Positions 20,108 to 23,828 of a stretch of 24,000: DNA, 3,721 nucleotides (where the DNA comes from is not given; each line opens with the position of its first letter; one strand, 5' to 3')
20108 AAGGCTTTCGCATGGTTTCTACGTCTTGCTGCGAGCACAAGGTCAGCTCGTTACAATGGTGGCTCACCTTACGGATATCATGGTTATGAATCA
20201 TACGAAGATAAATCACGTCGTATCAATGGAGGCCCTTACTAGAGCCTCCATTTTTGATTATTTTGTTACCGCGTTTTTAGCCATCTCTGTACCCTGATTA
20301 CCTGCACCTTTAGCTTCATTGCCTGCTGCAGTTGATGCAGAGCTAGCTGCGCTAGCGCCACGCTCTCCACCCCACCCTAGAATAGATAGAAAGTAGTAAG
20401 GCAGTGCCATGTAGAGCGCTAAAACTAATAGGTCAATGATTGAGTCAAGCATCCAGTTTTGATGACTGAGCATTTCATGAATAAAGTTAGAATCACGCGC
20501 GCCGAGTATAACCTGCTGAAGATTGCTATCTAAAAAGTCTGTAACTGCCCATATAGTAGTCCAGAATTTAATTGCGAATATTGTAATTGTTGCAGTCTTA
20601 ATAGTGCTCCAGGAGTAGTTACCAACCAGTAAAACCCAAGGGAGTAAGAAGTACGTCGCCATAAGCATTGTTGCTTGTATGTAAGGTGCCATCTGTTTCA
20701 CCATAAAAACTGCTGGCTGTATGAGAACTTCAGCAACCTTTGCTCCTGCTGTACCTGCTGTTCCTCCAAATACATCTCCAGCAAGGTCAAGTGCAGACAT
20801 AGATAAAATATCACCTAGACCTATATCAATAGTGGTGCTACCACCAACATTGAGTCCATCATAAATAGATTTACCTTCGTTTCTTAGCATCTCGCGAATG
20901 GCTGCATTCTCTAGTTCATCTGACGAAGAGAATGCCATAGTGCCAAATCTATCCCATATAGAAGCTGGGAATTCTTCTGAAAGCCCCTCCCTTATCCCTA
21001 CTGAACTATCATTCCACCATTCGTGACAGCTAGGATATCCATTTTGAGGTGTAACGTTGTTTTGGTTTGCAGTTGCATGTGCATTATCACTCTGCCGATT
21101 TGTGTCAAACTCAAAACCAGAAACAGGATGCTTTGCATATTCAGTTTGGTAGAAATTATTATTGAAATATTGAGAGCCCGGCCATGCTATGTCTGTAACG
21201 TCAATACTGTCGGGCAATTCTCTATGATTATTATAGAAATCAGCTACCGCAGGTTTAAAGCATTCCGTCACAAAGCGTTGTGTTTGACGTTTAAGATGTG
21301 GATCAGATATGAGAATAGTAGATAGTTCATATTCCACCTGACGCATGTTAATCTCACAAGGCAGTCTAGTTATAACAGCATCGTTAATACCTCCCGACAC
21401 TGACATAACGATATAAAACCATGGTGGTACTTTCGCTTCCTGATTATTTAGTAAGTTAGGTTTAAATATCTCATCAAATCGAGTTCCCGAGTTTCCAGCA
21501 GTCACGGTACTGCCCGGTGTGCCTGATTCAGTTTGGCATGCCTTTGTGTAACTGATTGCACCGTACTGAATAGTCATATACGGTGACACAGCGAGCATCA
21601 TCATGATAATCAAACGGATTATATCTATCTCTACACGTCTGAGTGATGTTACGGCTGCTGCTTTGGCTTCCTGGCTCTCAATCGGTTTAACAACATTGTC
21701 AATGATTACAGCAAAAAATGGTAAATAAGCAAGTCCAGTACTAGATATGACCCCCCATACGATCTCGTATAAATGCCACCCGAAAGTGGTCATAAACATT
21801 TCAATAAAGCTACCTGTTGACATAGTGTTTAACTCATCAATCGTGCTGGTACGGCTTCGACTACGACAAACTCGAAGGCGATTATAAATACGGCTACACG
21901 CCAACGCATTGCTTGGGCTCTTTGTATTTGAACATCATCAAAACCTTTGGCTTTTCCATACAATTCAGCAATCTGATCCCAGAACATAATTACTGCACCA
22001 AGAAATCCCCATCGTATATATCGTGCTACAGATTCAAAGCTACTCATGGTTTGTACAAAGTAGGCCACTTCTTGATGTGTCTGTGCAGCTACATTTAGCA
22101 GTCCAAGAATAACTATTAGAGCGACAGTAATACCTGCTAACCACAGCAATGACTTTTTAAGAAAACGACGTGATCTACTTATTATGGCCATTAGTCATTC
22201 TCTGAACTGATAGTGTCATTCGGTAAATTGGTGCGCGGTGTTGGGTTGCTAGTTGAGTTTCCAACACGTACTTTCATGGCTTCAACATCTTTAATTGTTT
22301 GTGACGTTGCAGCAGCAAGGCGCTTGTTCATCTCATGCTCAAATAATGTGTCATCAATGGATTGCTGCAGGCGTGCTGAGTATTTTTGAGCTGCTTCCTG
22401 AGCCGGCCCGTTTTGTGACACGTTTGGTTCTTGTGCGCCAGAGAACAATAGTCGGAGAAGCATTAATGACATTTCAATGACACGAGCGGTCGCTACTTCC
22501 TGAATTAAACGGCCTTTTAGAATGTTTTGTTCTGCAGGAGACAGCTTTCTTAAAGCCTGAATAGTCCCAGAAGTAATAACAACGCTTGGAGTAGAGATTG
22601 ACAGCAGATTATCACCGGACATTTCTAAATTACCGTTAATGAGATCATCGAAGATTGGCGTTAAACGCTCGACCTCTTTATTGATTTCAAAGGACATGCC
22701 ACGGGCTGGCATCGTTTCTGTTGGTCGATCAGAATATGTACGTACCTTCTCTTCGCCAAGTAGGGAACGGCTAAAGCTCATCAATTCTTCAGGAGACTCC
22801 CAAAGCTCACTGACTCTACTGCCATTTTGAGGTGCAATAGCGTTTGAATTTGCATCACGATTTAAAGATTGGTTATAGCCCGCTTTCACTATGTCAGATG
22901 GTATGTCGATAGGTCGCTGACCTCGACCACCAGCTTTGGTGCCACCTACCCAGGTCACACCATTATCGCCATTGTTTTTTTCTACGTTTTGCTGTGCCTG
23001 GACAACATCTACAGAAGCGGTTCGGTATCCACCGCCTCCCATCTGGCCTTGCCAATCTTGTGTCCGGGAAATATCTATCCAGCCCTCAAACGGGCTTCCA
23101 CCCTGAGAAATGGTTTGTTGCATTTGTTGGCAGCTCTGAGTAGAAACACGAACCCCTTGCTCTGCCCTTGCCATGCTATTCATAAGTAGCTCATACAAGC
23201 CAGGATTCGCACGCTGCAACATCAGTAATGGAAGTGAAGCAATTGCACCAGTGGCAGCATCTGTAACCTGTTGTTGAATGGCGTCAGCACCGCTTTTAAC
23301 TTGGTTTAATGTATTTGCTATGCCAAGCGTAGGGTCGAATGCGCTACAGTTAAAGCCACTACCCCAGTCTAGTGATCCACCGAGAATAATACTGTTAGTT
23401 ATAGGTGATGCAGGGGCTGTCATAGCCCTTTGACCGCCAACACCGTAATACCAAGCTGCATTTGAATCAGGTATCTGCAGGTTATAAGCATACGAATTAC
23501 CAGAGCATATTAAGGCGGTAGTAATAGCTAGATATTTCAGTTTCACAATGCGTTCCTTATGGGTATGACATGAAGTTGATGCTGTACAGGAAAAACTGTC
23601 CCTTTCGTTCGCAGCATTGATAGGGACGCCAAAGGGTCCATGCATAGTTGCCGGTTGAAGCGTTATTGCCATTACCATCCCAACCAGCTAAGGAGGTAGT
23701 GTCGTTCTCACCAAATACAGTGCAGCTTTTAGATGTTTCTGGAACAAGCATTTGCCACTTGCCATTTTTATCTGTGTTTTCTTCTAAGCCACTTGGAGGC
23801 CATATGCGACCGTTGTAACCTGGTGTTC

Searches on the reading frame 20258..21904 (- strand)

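Call 48: search_protein_families(library=ncbifam, max_evalue=0.01, proteins=[window:20258-21904:-])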
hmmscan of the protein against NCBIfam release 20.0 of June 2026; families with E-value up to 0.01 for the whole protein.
window:20258-21904:- (548 aa): 0 families

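Call 61: search_protein_families(library=pfam, max_evalue=0.01, proteins=[window:20258-21904:-])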
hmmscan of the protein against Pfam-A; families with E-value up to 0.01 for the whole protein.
window:20258-21904:- (548 aa): 1 family
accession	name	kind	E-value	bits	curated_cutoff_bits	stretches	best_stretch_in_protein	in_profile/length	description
PF07916.16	TraG_N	-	5.2e-36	125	36.1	1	35-531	1-461/462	TraG-like protein, N-terminal region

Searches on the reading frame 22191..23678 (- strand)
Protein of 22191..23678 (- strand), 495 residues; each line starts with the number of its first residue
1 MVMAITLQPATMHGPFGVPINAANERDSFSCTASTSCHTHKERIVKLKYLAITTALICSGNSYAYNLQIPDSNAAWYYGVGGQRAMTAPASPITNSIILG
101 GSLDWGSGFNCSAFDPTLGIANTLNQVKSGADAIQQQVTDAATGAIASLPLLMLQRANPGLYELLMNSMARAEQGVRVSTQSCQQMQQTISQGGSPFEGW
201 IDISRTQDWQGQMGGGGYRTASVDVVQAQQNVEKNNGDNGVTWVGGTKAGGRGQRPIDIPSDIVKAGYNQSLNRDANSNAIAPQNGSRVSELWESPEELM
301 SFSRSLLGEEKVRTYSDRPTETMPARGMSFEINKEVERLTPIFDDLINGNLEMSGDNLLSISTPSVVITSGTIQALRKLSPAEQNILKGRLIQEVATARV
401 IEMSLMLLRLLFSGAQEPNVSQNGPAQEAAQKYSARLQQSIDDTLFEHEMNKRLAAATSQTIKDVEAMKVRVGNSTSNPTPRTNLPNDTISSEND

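Call 48: search_protein_families(library=ncbifam, max_evalue=0.01, proteins=[window:22191-23678:-])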
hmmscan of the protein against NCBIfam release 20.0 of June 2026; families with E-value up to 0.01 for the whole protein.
window:22191-23678:- (495 aa): 1 family
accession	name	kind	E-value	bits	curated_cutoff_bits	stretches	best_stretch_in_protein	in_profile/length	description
TIGR03755.1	conj_TIGR03755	equivalog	1.5e-108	363.3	270.45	1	75-474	3-400/419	integrating conjugative element protein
